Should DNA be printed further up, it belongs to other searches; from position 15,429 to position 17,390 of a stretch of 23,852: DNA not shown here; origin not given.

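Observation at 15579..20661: Orphan island of two exported proteins and two small membrane paralogs, between map and a decayed sugar locus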

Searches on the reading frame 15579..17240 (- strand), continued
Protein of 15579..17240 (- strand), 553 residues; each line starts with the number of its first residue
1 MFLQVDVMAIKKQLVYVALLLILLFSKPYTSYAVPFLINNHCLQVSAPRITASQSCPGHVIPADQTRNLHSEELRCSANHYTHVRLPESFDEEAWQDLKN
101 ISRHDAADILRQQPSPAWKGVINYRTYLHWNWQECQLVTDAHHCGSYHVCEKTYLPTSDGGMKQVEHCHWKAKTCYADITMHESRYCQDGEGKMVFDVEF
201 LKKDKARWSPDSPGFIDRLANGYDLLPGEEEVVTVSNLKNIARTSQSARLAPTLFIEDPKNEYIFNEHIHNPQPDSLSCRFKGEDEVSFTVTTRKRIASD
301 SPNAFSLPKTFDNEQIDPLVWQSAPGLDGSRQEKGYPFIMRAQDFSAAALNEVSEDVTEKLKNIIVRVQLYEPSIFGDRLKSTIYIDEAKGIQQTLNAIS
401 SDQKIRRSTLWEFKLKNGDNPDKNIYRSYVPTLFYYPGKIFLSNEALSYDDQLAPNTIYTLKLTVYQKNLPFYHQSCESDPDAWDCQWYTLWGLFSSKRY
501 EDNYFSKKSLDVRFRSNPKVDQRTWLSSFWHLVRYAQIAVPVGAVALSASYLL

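Call 65: list_cluster_members(proteins=[P0066, P0069, P0078, P0084, P0093, P0104, P0113, P0126, P0133, P0141])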
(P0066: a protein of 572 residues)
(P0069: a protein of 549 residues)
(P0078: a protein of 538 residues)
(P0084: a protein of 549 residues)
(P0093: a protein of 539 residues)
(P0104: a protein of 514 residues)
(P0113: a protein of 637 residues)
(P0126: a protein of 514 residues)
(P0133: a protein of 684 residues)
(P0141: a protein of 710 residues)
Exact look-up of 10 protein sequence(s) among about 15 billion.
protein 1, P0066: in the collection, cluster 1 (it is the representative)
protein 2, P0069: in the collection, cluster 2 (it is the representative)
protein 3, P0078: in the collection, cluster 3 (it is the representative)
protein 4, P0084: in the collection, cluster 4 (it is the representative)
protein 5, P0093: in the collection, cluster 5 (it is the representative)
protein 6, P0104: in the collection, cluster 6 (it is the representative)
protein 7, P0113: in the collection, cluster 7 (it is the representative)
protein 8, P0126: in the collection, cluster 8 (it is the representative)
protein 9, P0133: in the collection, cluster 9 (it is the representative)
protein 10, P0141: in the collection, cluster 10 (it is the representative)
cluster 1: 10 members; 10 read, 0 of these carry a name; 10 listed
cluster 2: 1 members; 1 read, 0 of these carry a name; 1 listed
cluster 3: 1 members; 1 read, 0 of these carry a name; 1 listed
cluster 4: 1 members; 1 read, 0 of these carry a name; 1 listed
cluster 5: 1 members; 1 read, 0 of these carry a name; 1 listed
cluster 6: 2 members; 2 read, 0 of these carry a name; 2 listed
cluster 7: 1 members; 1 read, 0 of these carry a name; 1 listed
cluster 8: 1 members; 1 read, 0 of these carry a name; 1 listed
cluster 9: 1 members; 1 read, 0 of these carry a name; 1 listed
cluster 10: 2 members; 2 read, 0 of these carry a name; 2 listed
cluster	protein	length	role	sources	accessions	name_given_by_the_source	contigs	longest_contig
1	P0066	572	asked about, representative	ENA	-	-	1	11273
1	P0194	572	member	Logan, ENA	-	-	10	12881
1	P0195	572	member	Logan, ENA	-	-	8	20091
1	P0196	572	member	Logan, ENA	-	-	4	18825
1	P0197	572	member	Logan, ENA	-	-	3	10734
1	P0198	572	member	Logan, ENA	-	-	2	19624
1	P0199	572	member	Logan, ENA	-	-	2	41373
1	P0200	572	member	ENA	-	-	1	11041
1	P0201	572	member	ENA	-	-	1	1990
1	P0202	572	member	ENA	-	-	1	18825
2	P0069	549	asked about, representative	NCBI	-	-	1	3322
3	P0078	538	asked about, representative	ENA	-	-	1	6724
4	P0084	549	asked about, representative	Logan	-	-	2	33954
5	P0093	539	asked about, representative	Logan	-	-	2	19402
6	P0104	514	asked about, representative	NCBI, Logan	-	-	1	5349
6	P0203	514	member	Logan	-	-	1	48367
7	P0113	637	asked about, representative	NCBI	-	-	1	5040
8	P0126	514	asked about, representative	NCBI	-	-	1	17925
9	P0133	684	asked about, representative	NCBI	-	-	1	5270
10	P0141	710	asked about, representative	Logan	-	-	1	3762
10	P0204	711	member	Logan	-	-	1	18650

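Call 66: search_protein_families(library=pfam, proteins=[P0068, P0075, P0084, P0093, P0113, P0117, P0133, P0138, P0141, P0187], max_evalue=0.01)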
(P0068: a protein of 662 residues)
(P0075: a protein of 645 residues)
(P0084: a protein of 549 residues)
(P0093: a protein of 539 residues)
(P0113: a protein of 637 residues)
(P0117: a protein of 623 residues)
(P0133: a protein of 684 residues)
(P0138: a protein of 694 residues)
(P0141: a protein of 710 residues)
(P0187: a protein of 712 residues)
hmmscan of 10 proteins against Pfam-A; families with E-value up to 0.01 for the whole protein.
P0068 (662 aa): 0 families

P0075 (645 aa): 0 families

P0084 (549 aa): 0 families

P0093 (539 aa): 0 families

P0113 (637 aa): 0 families

P0117 (623 aa): 0 families

P0133 (684 aa): 0 families

P0138 (694 aa): 0 families

P0141 (710 aa): 0 families

P0187 (712 aa): 0 families

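Call 67: find_encoding_contigs(protein=P0084, flank=8000, max_places=1)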
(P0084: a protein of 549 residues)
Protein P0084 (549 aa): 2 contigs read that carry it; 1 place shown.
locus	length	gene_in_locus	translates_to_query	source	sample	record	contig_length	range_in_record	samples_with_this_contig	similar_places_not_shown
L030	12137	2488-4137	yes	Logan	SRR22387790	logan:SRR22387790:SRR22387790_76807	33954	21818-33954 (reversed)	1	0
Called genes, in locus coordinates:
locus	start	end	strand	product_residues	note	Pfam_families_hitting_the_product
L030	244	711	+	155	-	-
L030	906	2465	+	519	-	-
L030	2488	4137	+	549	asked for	-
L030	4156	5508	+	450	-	-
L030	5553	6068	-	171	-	PF04264:YceI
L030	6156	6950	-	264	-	PF03009:GDPD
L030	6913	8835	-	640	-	-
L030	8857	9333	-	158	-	PF03449:GreA_GreB_N, PF01272:GreA_GreB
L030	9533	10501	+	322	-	PF01368:DHH, PF02272:DHHA1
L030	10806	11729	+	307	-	PF11356:T2SSC, PF13180:PDZ_2 (weak), PF17820:PDZ_6 (weak)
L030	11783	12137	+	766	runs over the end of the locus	PF21305:type_II_gspD_N0, PF03958:Secretin_N, PF00263:Secretin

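Call 70: find_encoding_contigs(protein=P0203, flank=10000, max_places=1)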
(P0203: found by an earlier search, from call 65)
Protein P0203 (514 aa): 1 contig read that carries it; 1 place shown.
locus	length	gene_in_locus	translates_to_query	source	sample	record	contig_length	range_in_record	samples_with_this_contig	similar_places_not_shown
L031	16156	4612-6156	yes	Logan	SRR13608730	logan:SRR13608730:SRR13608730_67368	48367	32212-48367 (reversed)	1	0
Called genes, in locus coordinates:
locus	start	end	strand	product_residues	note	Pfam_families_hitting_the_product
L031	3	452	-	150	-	?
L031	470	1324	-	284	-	-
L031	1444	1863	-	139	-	-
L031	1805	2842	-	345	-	-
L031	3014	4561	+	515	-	-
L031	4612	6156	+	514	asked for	-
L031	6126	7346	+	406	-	-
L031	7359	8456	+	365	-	-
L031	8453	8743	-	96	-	-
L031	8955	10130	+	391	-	-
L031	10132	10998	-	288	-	-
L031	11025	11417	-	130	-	-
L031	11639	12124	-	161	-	-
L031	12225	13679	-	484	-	-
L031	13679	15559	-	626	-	PF17164:DUF5122 (weak)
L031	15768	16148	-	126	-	-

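Call 71: find_encoding_contigs(protein=P0204, flank=10000, max_places=1)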
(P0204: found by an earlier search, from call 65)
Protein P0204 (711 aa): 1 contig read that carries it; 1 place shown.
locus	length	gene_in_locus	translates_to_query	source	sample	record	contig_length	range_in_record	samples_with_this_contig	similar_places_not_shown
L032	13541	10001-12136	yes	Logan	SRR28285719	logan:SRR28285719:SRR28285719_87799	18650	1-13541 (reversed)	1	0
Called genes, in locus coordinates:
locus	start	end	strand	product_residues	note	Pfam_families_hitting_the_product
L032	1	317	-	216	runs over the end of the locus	-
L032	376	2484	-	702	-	PF11845:Tll0287-like, PF00015:MCPsignal, PF01814:Hemerythrin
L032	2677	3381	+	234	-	PF13545:HTH_Crp_2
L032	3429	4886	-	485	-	PF01584:CheW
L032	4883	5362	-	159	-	PF03975:CheD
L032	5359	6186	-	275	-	PF03705:CheR_N, PF08241:Methyltransf_11 (faint), PF13649:Methyltransf_25 (faint), PF01739:CheR, PF13847:Methyltransf_31 (faint), PF08242:Methyltransf_12 (faint)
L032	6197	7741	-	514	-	PF08448:PAS_4, PF13426:PAS_9, PF08447:PAS_3, PF00989:PAS (weak), PF08448:PAS_4, PF13426:PAS_9, PF08447:PAS_3, PF00015:MCPsignal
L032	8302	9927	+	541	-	-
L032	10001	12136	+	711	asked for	-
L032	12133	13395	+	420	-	-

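Call 72: find_encoding_contigs(protein=P0126, flank=10000, max_places=1)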
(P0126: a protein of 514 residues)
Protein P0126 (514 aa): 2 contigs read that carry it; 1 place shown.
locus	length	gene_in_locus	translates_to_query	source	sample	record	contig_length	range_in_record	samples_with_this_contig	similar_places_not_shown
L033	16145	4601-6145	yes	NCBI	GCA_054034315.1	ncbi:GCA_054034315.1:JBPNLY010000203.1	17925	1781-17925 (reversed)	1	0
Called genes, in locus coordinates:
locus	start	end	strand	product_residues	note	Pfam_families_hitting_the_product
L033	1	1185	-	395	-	?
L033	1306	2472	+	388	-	PF13173:AAA_14, PF13635:DUF4143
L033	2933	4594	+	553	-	-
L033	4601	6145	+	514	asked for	-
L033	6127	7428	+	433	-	-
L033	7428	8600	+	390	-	-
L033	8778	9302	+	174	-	PF13505:OMP_b-brl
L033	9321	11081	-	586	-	PF00282:Pyridoxal_deC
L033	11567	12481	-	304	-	PF03331:LpxC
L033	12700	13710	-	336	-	PF05496:RuvB_N, PF01078:Mg_chelatase (faint), PF00004:AAA, PF07728:AAA_5 (weak), PF17864:AAA_lid_4, PF05491:WHD_RuvB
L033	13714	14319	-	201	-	PF01330:RuvA_N, PF14520:HHH_5, PF00633:HHH (faint), PF21176:RecR_HhH (faint)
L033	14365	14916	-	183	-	PF02075:RuvC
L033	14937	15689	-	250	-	PF20772:TACO1_YebC_N, PF01709:Transcrip_reg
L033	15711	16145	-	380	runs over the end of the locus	-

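Call 74: list_cluster_members(proteins=[L033:12700-13710:-, L033:11567-12481:-, L033:14937-15689:-, L033:9321-11081:-, L030:8857-9333:-, L030:9533-10501:+, L030:6156-6950:-, L032:5359-6186:-, L032:2677-3381:+, L031:13679-15559:-])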
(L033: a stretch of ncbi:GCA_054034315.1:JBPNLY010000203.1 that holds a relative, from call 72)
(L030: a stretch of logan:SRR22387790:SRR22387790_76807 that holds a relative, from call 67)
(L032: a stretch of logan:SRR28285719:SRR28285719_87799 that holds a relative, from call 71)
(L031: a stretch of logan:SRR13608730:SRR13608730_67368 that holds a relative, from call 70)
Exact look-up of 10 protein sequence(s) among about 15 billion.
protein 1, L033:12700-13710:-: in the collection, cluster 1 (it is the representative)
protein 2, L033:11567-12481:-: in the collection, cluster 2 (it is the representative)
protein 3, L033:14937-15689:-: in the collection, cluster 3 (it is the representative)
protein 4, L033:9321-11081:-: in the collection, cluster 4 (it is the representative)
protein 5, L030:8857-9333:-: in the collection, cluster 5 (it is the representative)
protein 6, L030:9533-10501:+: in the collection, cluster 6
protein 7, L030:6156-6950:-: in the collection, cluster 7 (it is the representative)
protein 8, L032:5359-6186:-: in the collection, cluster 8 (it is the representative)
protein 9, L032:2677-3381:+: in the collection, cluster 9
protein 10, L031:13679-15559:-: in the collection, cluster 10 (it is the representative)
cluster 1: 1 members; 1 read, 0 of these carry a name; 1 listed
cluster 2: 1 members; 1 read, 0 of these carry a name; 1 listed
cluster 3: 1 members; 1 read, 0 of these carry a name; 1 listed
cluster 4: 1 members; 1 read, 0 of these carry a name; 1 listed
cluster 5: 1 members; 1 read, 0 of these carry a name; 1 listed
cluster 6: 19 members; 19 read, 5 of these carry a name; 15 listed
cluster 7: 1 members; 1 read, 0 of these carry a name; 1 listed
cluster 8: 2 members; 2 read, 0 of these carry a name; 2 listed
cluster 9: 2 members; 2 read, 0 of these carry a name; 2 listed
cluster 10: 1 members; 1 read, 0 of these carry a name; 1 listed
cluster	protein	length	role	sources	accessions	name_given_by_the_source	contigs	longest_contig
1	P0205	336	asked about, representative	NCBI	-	-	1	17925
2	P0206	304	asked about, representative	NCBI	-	-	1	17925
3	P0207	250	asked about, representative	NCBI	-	-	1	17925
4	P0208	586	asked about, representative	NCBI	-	-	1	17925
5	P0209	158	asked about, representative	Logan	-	-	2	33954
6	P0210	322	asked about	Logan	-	-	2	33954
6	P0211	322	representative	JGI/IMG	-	-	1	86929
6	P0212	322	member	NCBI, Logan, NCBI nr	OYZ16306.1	MAG: hypothetical protein B7Y39_15760 [Bdellovibrio sp. 28-41-41]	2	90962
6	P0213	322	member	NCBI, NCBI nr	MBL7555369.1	MAG: DHH family phosphoesterase [Bdellovibrionaceae bacterium] | DHH family phosphoesterase [Pseudobdellovibrionaceae bacterium]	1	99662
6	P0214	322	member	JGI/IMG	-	phosphoesterase RecJ-like protein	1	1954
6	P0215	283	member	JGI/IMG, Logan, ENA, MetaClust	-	\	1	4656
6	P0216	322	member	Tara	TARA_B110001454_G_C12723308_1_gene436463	strand:- start:6822 stop:7790 length:969 start_codon:yes stop_codon:yes gene_type:complete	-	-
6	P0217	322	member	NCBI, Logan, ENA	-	-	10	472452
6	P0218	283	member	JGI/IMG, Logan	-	-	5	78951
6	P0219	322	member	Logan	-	-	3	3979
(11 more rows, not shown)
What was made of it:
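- occurrence in host-associated and predatory lineages (call 74); The module occurs in symbionts and in a Bdellovibrio-like contig (call 74).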

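Call 78: find_related_loci(query=A4, collection=metagenome_contigs, flank=7000)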
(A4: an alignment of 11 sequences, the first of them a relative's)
Query A4 (549 aa) in metagenome_contigs; peptide patterns used: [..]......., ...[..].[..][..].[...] (x = any residue, [..] = any of these).
161 stretches matched a pattern; 7 encode a relative of the query (tblastn E <= 1e-3); 7 distinct loci.
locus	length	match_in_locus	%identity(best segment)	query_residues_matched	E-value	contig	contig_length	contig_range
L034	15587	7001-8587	38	6-549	7e-107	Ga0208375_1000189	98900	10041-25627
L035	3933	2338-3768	35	33-546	1e-77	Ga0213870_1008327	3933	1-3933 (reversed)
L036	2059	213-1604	33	38-545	3e-77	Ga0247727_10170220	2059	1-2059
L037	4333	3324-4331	35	35-399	1e-57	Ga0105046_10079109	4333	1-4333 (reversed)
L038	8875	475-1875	27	39-502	1e-41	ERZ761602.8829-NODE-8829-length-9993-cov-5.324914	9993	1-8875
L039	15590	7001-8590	27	28-537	1e-46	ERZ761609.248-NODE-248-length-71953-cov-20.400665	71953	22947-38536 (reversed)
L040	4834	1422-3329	28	4-505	2e-25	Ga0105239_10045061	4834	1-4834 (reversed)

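Call 80: search_protein_families(library=pfam, proteins=[L031:6126-7346:+, L033:6127-7428:+, L030:4156-5508:+, L034:8620-10038:+, L031:7359-8456:+, L033:7428-8600:+, L032:12133-13395:+, L038:3284-4399:+, L033:2933-4594:+, L034:5423-6925:+], max_evalue=0.1)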
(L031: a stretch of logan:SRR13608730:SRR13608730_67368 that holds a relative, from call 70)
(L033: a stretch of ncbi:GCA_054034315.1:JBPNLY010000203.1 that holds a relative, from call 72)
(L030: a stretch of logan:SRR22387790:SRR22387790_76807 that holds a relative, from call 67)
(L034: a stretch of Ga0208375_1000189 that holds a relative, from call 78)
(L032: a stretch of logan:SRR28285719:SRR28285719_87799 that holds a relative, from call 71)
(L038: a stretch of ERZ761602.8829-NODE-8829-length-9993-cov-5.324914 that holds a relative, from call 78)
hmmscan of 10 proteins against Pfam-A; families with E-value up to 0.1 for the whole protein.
L031:6126-7346:+ (406 aa): 0 families

L033:6127-7428:+ (433 aa): 1 family
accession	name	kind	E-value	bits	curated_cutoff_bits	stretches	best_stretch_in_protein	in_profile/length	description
PF02050.21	FliJ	-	0.039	14.6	28.4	1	138-213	12-90/123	Flagellar FliJ protein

L030:4156-5508:+ (450 aa): 0 families

L034:8620-10038:+ (472 aa): 2 families
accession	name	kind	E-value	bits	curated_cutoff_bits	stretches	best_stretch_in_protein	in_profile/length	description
PF13566.11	DUF4130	-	0.014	15.9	27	1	285-439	5-144/146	Domain of unknown function (DUF4130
PF08718.16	GLTP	-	0.027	15.1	25.6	0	282-349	18-84/147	Glycolipid transfer protein (GLTP)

L031:7359-8456:+ (365 aa): 0 families

L033:7428-8600:+ (390 aa): 0 families

L032:12133-13395:+ (420 aa): 0 families

L038:3284-4399:+ (371 aa): 1 family
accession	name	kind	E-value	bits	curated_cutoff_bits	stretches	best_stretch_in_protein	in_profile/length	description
PF02520.22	ANIS5_cation-bd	-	0.036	14.6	29.3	0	92-128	64-100/109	SXP/RAL-2 family protein Ani s 5-like, metal-binding domain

L033:2933-4594:+ (553 aa): 0 families

L034:5423-6925:+ (500 aa): 1 family
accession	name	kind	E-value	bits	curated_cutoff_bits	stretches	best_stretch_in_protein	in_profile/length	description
PF00297.29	Ribosomal_L3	-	0.019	14.4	22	1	196-285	128-214/369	Ribosomal protein L3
